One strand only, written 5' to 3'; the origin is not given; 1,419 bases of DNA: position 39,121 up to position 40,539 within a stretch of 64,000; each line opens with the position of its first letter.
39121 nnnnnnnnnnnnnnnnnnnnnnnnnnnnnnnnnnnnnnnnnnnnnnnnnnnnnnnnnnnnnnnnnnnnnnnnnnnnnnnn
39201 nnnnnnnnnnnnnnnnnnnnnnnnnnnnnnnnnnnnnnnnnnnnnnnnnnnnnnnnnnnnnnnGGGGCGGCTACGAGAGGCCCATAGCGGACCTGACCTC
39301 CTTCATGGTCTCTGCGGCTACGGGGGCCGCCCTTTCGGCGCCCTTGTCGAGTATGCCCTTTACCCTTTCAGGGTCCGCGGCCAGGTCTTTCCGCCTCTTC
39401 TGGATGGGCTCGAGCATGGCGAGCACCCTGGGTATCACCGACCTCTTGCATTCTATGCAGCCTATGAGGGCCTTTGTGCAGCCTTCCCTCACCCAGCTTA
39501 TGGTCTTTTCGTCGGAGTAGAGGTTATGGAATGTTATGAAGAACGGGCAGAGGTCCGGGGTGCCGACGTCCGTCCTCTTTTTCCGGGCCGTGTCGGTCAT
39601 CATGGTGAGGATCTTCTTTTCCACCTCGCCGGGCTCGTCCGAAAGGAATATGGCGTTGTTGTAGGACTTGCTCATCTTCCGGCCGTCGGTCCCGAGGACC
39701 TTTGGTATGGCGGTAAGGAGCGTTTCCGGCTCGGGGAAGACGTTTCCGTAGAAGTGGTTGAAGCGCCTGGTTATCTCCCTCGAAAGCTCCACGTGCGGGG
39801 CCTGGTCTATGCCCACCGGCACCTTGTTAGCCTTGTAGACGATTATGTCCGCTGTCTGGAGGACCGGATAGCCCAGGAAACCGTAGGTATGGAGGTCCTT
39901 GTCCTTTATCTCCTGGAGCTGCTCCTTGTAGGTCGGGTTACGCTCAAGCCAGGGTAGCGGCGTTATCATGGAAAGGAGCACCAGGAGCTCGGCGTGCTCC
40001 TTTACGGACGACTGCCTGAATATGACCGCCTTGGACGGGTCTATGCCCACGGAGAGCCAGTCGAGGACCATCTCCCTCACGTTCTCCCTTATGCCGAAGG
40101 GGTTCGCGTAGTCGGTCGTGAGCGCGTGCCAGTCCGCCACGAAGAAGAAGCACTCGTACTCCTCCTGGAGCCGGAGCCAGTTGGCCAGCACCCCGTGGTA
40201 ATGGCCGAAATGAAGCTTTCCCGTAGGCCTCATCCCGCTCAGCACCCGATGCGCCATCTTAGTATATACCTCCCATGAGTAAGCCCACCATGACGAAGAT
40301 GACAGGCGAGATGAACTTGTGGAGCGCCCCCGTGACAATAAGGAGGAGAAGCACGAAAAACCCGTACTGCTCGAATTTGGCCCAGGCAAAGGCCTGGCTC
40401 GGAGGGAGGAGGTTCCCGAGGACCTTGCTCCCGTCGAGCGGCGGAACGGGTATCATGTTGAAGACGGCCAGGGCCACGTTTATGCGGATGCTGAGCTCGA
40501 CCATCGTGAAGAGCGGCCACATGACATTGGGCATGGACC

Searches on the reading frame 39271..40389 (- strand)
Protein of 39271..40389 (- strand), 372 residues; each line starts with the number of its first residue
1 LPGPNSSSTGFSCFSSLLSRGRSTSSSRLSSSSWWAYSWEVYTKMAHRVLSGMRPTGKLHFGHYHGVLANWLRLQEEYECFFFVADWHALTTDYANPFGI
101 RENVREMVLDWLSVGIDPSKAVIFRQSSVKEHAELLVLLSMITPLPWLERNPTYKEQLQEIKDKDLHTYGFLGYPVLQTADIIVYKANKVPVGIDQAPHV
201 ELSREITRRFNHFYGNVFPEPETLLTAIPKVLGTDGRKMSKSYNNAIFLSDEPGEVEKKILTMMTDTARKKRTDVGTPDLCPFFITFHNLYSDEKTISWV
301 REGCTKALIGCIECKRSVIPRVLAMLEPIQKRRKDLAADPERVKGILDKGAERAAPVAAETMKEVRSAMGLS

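Call 97: search_protein_families(library=pfam, proteins=[window:39271-40389:-], max_evalue=0.00001)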
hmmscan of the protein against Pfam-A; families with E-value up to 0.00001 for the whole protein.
window:39271-40389:- (372 aa): 1 family
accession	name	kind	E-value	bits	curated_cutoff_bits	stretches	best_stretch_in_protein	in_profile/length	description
PF00579.31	tRNA-synt_1b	-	4.2e-63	213.8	21.1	1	47-324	6-289/292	tRNA synthetases class I (W and Y)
